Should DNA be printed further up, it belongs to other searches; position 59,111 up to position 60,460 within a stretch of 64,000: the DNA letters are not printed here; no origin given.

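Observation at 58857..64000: Edge of a biosynthetic gene cluster: terminal NRPS A-T-TE module with FMO, LLM monooxygenase and SnoaL-like genes in one minus-strand operon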

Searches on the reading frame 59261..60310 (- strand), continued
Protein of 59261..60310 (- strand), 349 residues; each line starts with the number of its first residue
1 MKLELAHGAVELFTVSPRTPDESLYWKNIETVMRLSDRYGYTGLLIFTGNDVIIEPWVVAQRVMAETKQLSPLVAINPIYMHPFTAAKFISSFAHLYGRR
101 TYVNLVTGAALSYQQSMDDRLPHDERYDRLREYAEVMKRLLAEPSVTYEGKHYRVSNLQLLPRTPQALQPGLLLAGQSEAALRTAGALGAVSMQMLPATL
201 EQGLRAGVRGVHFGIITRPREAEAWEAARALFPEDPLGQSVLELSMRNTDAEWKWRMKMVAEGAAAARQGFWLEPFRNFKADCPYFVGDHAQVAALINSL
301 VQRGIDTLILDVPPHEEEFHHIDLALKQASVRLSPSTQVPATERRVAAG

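Call 26: find_encoding_contigs(protein=P0129, flank=10000, max_places=3)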
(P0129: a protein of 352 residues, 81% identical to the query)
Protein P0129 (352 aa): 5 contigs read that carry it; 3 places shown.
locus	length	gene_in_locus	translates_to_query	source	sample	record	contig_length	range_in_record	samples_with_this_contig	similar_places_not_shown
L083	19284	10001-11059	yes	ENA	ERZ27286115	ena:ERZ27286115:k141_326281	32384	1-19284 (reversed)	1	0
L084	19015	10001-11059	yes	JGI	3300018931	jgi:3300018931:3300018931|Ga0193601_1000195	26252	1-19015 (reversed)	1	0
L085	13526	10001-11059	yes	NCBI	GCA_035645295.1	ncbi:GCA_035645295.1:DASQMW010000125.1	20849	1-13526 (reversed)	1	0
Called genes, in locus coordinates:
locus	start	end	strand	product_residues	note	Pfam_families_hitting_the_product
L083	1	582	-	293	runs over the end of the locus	-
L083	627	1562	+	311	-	PF00126:HTH_1, PF03466:LysR_substrate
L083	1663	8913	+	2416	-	PF00668:Condensation, PF00501:AMP-binding, PF13193:AMP-binding_C, PF00550:PP-binding, PF00668:Condensation, PF00501:AMP-binding, PF13193:AMP-binding_C, PF00550:PP-binding, +2 more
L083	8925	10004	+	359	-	PF00890:FAD_binding_2 (faint), PF01266:DAO (weak), PF01494:FAD_binding_3 (faint), PF07992:Pyr_redox_2, PF13450:NAD_binding_8 (weak), PF13738:Pyr_redox_3, PF00743:FMO-like, PF13434:Lys_Orn_oxgnase, +4 more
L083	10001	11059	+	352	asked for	PF00296:Bac_luciferase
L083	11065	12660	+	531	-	PF00282:Pyridoxal_deC, PF01212:Beta_elim_lyase, PF00266:Aminotran_5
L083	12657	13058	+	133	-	PF07366:SnoaL, PF12680:SnoaL_2, PF13474:SnoaL_3 (faint), PF14534:DUF4440 (faint)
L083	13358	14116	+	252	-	-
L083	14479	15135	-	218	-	PF27412:MlpA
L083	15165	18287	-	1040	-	PF13620:CarboxypepD_reg, PF13715:CarbopepD_reg_2 (weak), PF25183:OMP_b-brl_4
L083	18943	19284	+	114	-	?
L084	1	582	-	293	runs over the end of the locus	-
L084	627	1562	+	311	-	PF00126:HTH_1, PF03466:LysR_substrate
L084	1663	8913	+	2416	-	PF00668:Condensation, PF00501:AMP-binding, PF13193:AMP-binding_C, PF00550:PP-binding, PF00668:Condensation, PF00501:AMP-binding, PF13193:AMP-binding_C, PF00550:PP-binding, +2 more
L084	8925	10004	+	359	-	PF00890:FAD_binding_2 (faint), PF01266:DAO (weak), PF01494:FAD_binding_3 (faint), PF07992:Pyr_redox_2, PF13450:NAD_binding_8 (weak), PF13738:Pyr_redox_3, PF00743:FMO-like, PF13434:Lys_Orn_oxgnase, +4 more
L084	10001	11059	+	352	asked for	PF00296:Bac_luciferase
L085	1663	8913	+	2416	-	PF00668:Condensation, PF00501:AMP-binding, PF13193:AMP-binding_C, PF00550:PP-binding, PF00668:Condensation, PF00501:AMP-binding, PF13193:AMP-binding_C, PF00550:PP-binding, +2 more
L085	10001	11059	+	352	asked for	PF00296:Bac_luciferase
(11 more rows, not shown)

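Call 28: find_encoding_contigs(protein=P0144, flank=10000, max_places=2)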
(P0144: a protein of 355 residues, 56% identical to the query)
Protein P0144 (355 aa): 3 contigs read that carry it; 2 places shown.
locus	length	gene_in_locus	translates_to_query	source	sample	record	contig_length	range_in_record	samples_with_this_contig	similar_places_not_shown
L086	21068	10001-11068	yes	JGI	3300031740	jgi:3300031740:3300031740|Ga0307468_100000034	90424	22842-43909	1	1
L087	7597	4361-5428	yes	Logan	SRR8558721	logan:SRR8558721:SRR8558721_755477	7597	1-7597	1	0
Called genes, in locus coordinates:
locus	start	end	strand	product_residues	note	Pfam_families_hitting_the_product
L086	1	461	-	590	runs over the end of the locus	PF00486:Trans_reg_C, PF13414:TPR_11 (faint), PF07719:TPR_2 (faint), PF13181:TPR_8 (faint), PF13424:TPR_12 (faint), PF13431:TPR_17 (faint), PF13428:TPR_14 (faint), PF14559:TPR_19 (weak), +5 more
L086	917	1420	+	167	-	PF13384:HTH_23, PF13518:HTH_28, PF13551:HTH_29, PF13565:HTH_32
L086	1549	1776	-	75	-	-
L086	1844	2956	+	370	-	PF04055:Radical_SAM (weak)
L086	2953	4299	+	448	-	PF00202:Aminotran_3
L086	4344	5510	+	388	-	PF00201:UDPGT, PF04101:Glyco_tran_28_C (weak), PF06722:EryCIII-like_C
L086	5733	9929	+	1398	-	PF00668:Condensation, PF00501:AMP-binding, PF12697:Abhydrolase_6 (faint), PF13193:AMP-binding_C, PF00550:PP-binding, PF00975:Thioesterase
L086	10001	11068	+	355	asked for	PF00296:Bac_luciferase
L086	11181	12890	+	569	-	PF00664:ABC_membrane (weak), PF00005:ABC_tran, PF02463:SMC_N (faint), PF13304:AAA_21 (faint)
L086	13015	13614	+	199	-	PF03621:MbtH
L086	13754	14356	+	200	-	PF00023:Ank (faint), PF12796:Ank_2, PF13606:Ank_3 (faint), PF13857:Ank_5 (weak), PF13637:Ank_4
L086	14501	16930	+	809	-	PF01804:Penicil_amidase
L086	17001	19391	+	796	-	PF02543:Carbam_trans_N, PF16861:Carbam_trans_C, PF11954:DUF3471 (faint)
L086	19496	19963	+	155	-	PF12844:HTH_19 (faint), PF13413:HTH_25 (faint), PF13560:HTH_31, PF01381:HTH_3 (weak)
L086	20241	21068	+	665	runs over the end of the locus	PF02543:Carbam_trans_N, PF16861:Carbam_trans_C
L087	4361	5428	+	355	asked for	PF00296:Bac_luciferase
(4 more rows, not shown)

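Call 29: find_encoding_contigs(protein=P0147, flank=10000, max_places=2)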
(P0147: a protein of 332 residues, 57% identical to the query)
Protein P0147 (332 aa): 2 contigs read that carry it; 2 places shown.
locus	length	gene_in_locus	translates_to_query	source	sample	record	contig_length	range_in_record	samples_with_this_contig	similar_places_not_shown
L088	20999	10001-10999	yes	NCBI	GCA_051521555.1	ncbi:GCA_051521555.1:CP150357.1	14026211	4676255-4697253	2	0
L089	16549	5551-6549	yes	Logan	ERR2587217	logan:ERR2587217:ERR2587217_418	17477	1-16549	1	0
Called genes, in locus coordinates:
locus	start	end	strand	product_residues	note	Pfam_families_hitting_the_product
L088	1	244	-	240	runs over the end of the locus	PF04336:ACP_PD (faint)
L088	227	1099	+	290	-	-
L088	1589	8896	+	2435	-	PF00668:Condensation, PF00501:AMP-binding, PF13193:AMP-binding_C, PF00550:PP-binding, PF00668:Condensation, PF00501:AMP-binding, PF13193:AMP-binding_C, PF00550:PP-binding, +1 more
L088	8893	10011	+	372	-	PF01494:FAD_binding_3 (faint), PF01266:DAO (weak), PF13450:NAD_binding_8 (weak), PF13738:Pyr_redox_3, PF07992:Pyr_redox_2, PF13434:Lys_Orn_oxgnase (weak), PF00743:FMO-like (weak)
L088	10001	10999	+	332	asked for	PF00296:Bac_luciferase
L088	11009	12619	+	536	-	PF00282:Pyridoxal_deC, PF01212:Beta_elim_lyase (faint)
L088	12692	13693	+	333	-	PF00126:HTH_1, PF03466:LysR_substrate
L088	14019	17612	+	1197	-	PF00069:Pkinase, PF07714:PK_Tyr_Ser-Thr, PF00211:Guanylate_cyc, PF13191:AAA_16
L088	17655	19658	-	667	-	PF13188:PAS_8 (weak), PF00989:PAS, PF08447:PAS_3, PF08448:PAS_4 (weak), PF13426:PAS_9 (weak), PF00989:PAS (weak), PF08448:PAS_4, PF01740:STAS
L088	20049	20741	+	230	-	-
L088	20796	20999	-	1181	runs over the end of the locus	PF00069:Pkinase, PF07714:PK_Tyr_Ser-Thr, PF13191:AAA_16, PF13401:AAA_22 (faint), PF13424:TPR_12 (faint)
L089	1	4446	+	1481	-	?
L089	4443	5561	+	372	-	PF01494:FAD_binding_3 (faint), PF01266:DAO (weak), PF13450:NAD_binding_8 (weak), PF13738:Pyr_redox_3, PF07992:Pyr_redox_2, PF13434:Lys_Orn_oxgnase (weak), PF00743:FMO-like (weak)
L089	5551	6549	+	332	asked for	PF00296:Bac_luciferase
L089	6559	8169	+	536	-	PF00282:Pyridoxal_deC, PF01212:Beta_elim_lyase (faint)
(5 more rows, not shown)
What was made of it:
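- A Sorangium version has NRPS-FMO-LLM-PanP-LysR (call 29).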

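Call 43: find_related_loci(query=A1, collection=metagenome_contigs, flank=10000)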
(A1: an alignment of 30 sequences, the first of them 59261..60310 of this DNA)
Query A1 (349 aa) in metagenome_contigs; peptide patterns used: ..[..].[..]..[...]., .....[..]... (x = any residue, [..] = any of these).
335 stretches matched a pattern; 191 encode a relative of the query (tblastn E <= 1e-3); the best 80 are kept; 80 distinct loci.
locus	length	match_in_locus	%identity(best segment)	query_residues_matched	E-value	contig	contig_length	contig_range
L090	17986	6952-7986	92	1-345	0e+0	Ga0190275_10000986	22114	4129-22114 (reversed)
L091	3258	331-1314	85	1-328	0e+0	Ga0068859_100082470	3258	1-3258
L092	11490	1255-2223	61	9-331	4e-134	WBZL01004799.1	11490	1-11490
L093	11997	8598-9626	57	1-343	6e-134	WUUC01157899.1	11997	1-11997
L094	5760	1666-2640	60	9-333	4e-134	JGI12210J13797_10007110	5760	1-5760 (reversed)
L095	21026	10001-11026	56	1-342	5e-132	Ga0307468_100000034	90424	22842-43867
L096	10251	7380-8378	53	1-333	6e-124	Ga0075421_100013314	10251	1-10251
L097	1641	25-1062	51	1-340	4e-130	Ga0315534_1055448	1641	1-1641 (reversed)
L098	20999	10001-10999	53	1-333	3e-120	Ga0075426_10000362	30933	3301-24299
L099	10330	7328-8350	52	1-341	3e-120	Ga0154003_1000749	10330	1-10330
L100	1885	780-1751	52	8-331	1e-119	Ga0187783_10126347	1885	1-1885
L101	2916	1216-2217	49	1-334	2e-114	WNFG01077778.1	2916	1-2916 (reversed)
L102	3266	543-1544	49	1-334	2e-113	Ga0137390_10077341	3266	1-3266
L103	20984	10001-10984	53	7-334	4e-110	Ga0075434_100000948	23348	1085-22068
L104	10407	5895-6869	51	7-331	1e-109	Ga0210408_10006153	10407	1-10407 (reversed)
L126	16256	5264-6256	42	10-339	6e-93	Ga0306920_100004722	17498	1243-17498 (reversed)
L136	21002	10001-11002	44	10-345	4e-90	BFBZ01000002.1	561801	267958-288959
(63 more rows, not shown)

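Call 46: search_protein_families(library=pfam, proteins=[L136:69-1040:+, L136:1335-2090:+, L136:2253-8720:+, L136:9258-9989:+, L136:10987-12075:+, L126:2596-3396:+, L126:3399-4949:+, L126:6408-8075:+, L126:8094-14669:+], max_evalue=0.00001)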
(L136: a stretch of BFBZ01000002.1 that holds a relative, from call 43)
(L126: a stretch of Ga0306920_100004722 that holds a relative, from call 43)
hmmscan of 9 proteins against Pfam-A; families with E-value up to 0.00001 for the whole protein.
L136:69-1040:+ (323 aa): 0 families

L136:1335-2090:+ (251 aa): 0 families

L136:2253-8720:+ (2155 aa): 4 families
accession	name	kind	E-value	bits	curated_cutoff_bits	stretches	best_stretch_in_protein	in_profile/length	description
PF00668.25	Condensation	-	2.4e-160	534.6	30.6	2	636-1076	2-452/456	Condensation domain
PF00501.34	AMP-binding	-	1.2e-148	495.5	29.9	2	1098-1456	1-383/384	AMP-binding enzyme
PF00550.31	PP-binding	-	1.1e-31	109.4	20.8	2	554-617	2-67/67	Phosphopantetheine attachment site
PF13193.12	AMP-binding_C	-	2.1e-29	102.7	24.5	2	450-525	1-76/76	AMP-binding enzyme C-terminal domain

L136:9258-9989:+ (243 aa): 2 families
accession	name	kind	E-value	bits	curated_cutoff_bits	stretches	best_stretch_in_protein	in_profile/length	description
PF01648.25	ACPS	-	4.7e-16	59.3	25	1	114-187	2-81/111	4'-phosphopantetheinyl transferase superfamily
PF22624.1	AASDHPPT_N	-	8.1e-06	26.5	27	0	26-105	14-94/100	4'-phosphopantetheinyl transferase, N-terminal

L136:10987-12075:+ (362 aa): 0 families

L126:2596-3396:+ (266 aa): 0 families

L126:3399-4949:+ (516 aa): 0 families

L126:6408-8075:+ (555 aa): 5 families
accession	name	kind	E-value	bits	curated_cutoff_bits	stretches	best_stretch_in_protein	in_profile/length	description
PF13738.12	Pyr_redox_3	-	1.4e-13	51.2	30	1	51-265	1-199/305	Pyridine nucleotide-disulphide oxidoreductase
PF13454.12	NAD_binding_9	-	2.6e-09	37.7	21.8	1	52-194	2-154/155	FAD-NAD(P)-binding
PF07992.20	Pyr_redox_2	-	1.3e-08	35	26.1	1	49-265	2-177/291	Pyridine nucleotide-disulphide oxidoreductase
PF01266.30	DAO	-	5.1e-08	33.3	27.9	0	49-131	1-71/353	FAD dependent oxidoreductase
PF13434.12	Lys_Orn_oxgnase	-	6e-07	29.3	21.3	0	137-265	95-225/339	L-lysine 6-monooxygenase/L-ornithine 5-monooxygenase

L126:8094-14669:+ (2191 aa): 4 families
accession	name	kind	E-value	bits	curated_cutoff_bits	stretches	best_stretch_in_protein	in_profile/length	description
PF00668.25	Condensation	-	6.8e-157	523.2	30.6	2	663-1103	6-455/456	Condensation domain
PF00501.34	AMP-binding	-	5.8e-148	493.2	29.9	2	1124-1484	1-384/384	AMP-binding enzyme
PF13193.12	AMP-binding_C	-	1.1e-30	106.8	24.5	2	465-540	1-76/76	AMP-binding enzyme C-terminal domain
PF00550.31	PP-binding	-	1.3e-30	105.9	20.8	2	575-638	2-67/67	Phosphopantetheine attachment site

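Call 47: search_protein_families(library=ncbifam, proteins=[L083:11065-12660:+, L080:8521-9195:+, L083:1663-3100:+, L083:627-1562:+], max_evalue=0.00001)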
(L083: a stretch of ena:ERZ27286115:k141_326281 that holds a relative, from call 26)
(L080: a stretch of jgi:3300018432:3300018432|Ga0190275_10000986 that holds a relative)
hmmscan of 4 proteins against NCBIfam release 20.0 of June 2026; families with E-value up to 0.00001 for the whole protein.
L083:11065-12660:+ (531 aa): 8 families
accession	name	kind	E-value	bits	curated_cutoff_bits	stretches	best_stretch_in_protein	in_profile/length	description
TIGR03799.1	NOD_PanD_pyr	equivalog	8.8e-188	624.9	606.1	1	17-524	11-522/522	pyridoxal-dependent aspartate 1-decarboxylase PanP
NF052646.1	DABADecarRhbB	equivalog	2e-53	181.7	900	1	42-444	46-422/491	L-2,4-diaminobutyrate decarboxylase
TIGR03812.1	tyr_de_CO2_Arch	equivalog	8.3e-36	123.6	299.4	1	160-439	74-325/375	tyrosine decarboxylase MfnA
TIGR03811.1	tyr_de_CO2_Ent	equivalog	3.7e-25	88.4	905.3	1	221-310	231-325/608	tyrosine decarboxylase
NF002748.0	PRK02769.1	equivalog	3.7e-18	65.4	305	1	212-422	110-313/382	histidine decarboxylase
TIGR03235.1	DNA_S_dndA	equivalog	4.6e-09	36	480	1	211-351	87-214/353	cysteine desulfurase DndA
TIGR03402.1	FeS_nifS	equivalog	5.6e-09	35.2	530.75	1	201-350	76-211/379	cysteine desulfurase NifS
TIGR01788.1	Glu-decarb-GAD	equivalog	2.4e-08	33.1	380.4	1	247-438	171-362/431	glutamate decarboxylase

L080:8521-9195:+ (224 aa): 0 families

L083:1663-3100:+ (479 aa): 5 families
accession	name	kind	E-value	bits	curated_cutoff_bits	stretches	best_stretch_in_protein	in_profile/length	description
NF004282.0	PRK05691.1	subfamily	9.1e-105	350.5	4090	1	12-472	1727-2178/4334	non-ribosomal peptide synthase/polyketide synthase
NF047350.1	aureusi_NRPS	equivalog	2.8e-49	167.1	2500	1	10-457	991-1409/2373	aureusimine non-ribosomal peptide synthetase AusA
NF038078.1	NRPS_MxcG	equivalog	1.9e-26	91.7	2300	1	12-340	3-326/1442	myxochelin non-ribosomal peptide synthetase MxcG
TIGR03443.1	alpha_am_amid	equivalog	1.7e-11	42.3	1030.1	1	203-467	2-222/1390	L-aminoadipate-semialdehyde dehydrogenase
NF041803.1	NRPS_SolG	exception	4.4e-10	37.8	2200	1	52-479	150-558/1163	solanimycin non-ribosomal peptide synthetase SolG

L083:627-1562:+ (311 aa): 21 families
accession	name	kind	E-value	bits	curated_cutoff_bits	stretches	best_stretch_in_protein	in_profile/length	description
NF050187.1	TransRegBsrAPseudo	equivalog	3.7e-64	216.7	480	1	9-302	4-297/298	LysR family transcriptional regulator BsrA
NF007063.1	PRK09508.1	equivalog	1.6e-44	152.5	262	1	7-306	9-307/307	transcriptional regulator LeuO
NF007581.0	PRK10216.1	equivalog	5.3e-42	144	314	1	9-306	4-317/319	HTH-type transcriptional regulator YidZ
NF045905.1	TransRegLelALeg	equivalog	2.7e-39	135.3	500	1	10-299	4-296/305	LysR family transcriptional regulator LelA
NF008554.1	PRK11482.1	equivalog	4.2e-23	81.8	277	1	10-279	26-292/317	YbeF family transcriptional regulator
NF047710.1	TransRegCitRGProt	equivalog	6.5e-22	78.2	400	1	10-281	7-277/295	DNA-binding transcriptional repressor CitR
TIGR02424.1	TF_pcaQ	equivalog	1.3e-11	43.9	303.8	1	18-199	8-193/300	pca operon transcription factor PcaQ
NF058504.1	TransRegCcpCBac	equivalog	3e-11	43.3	400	1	20-176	8-164/287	transcriptional regulator CcpC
TIGR03418.1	chol_sulf_TF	equivalog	5.6e-11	42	324.8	1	14-176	2-160/291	choline sulfate utilization transcriptional regulator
TIGR03339.1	phn_lysR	subfamily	1.3e-10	41.1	341.1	1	26-189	10-171/279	aminoethylphosphonate catabolism associated LysR family transcriptional regulator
NF008722.0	PRK11716.1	equivalog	4.1e-10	39.1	246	1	14-189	2-178/293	HTH-type transcriptional activator IlvY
NF040786.1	LysR_Sec_metab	equivalog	1.1e-09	37.7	250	1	14-156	2-145/298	selenium metabolism-associated LysR family transcriptional regulator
NF008352.0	PRK11139.1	subfamily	1.4e-09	37.5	288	1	20-180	13-169/305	transcriptional regulator GcvA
NF045990.1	TransRegCbbRRhodb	equivalog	3.4e-09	36.2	450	1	9-190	2-185/304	LysR family regulator CbbR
NF052633.1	LysR_TF_PsrA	exception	5.7e-09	35.3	540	1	12-201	4-195/297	L-proline-binding transcription factor PsrA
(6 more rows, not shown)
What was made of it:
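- On PanP (PLP-dependent aspartate 1-decarboxylase) as cluster member: The relatives' gene passes the cut-off (624.9 against 606.1, call 47).
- PanP scores 624.9 bits on TIGR03799, above the curated cut-off of 606.1 (call 47).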

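Call 48: search_protein_families(library=pfam, proteins=[L080:8521-9195:+], max_evalue=0.01)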
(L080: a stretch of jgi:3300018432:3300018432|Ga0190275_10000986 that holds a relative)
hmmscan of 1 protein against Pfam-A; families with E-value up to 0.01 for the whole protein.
L080:8521-9195:+ (224 aa): 0 families
